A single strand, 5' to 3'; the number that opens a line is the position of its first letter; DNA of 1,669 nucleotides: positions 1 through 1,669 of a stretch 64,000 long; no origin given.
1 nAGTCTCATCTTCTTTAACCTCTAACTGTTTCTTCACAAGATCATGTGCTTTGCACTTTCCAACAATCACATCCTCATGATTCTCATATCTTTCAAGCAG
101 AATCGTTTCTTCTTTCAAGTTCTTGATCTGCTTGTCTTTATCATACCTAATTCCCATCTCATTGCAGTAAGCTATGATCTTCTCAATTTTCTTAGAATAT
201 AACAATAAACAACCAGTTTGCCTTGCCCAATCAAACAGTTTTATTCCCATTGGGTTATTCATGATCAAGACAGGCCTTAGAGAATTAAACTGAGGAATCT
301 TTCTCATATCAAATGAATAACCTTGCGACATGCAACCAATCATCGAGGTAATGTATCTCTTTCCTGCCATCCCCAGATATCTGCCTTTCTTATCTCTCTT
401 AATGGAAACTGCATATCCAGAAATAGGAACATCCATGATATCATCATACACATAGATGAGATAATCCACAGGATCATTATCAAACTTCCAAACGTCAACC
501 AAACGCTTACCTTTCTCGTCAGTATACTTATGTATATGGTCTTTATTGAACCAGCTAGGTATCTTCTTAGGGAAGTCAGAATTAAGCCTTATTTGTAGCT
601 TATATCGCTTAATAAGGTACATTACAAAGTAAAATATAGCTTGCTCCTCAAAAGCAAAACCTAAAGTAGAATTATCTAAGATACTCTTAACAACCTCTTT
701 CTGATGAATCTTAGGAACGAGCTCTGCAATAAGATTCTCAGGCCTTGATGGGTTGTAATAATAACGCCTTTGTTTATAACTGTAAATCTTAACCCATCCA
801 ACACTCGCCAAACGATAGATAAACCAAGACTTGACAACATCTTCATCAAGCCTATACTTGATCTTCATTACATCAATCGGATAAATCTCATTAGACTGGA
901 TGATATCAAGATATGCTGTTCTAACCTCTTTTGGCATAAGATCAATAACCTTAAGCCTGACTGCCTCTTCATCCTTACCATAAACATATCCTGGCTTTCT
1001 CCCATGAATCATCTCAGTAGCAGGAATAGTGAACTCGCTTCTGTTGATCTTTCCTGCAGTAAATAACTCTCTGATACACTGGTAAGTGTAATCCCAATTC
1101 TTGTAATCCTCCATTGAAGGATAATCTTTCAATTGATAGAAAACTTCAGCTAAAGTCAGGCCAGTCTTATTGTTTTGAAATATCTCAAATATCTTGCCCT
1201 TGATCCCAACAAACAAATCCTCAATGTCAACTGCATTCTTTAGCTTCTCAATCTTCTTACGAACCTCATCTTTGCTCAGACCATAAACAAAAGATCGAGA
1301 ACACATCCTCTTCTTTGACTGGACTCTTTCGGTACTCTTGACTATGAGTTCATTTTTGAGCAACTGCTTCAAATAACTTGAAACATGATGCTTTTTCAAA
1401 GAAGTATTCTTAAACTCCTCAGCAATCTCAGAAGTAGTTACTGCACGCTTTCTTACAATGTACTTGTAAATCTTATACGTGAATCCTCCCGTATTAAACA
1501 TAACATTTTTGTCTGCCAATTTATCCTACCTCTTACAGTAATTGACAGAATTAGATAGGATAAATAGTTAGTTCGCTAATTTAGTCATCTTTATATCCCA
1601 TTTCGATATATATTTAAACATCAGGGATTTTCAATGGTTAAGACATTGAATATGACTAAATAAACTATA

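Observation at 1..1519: Unlisted edge ORF: triple winged helix plus S-x-K nuclease, with foreign codon usage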

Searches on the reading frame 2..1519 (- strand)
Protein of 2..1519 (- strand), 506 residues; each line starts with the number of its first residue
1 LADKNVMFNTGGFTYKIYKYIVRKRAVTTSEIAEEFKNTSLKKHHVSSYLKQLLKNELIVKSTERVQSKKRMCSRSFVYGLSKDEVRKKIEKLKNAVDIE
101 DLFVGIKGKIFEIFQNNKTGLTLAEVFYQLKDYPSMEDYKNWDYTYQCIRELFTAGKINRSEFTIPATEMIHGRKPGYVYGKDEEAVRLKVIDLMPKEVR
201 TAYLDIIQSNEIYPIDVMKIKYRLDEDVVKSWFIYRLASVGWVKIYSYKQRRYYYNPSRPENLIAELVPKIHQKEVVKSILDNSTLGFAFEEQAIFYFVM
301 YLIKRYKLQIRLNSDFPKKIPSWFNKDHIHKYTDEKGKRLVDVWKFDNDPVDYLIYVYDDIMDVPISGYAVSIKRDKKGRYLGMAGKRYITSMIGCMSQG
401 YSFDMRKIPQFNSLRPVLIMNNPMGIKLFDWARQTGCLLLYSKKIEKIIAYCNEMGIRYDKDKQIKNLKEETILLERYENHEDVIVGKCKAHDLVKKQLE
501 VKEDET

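Call 3: search_protein_families(library=pfam, proteins=[window:2-1519:-], max_evalue=1)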
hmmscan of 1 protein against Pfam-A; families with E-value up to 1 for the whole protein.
window:2-1519:- (506 aa): 6 families
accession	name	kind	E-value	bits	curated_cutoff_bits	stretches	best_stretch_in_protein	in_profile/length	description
PF18634.6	RXLR_WY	-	0.085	13.2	26.7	1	109-138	15-44/51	RXLR phytopathogen effector protein WY-domain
PF01978.25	TrmB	-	0.16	12.3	25.6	1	16-69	12-59/68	Sugar-specific transcriptional regulator TrmB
PF12840.13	HTH_20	-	0.22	12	27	1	15-59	7-48/51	Helix-turn-helix domain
PF07757.19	AdoMet_MTase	-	0.23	12.1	27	1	327-407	9-93/115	Predicted AdoMet-dependent methyltransferase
PF00397.32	WW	-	0.28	11.7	26.9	1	241-257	4-21/31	WW domain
PF24406.1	nSTAND_NTPase4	-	0.28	11.7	27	1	448-480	12-44/58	Novel STAND NTPase 4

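Call 4: search_protein_families(library=ncbifam, proteins=[window:2-1519:-], max_evalue=1)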
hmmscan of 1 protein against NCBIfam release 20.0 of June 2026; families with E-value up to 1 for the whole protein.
window:2-1519:- (506 aa): 3 families
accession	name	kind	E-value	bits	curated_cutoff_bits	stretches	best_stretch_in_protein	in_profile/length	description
NF040939.2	trans_reg_lrs14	equivalog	0.00047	20.1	90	1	15-92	24-97/103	Lrs14 family HTH-type transcriptional regulator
NF053756.1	MreA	equivalog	0.042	13.7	100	1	19-92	24-93/110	MreA family transcriptional regulator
NF033789.1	repress_SdpR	subfamily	0.06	13.3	100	1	22-63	17-55/79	autorepressor SdpR family transcription factor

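Call 5: search_solved_structures(query=window:2-1519:-, max_evalue=10)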
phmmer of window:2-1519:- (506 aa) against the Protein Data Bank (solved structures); distinct sequences matched with E-value up to 10: 1.
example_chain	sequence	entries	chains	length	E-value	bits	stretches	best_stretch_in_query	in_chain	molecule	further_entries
1qwk_A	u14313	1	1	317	1.6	10.5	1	123-216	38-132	aldo-keto reductase family 1 member C1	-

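Call 52: search_protein_families(library=padloc, proteins=[window:2-1519:-], max_evalue=0.01)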
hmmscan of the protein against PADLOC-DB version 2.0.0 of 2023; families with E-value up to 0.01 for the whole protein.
window:2-1519:- (506 aa): 0 families

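Call 53: search_protein_families(library=phrogs, proteins=[window:2-1519:-], max_evalue=0.01)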
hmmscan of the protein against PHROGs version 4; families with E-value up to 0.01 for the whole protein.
window:2-1519:- (506 aa): 1 family
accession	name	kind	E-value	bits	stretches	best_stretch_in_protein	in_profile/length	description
phrog_17455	-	unknown function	6.5e-05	24.1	1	20-98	5-78/82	-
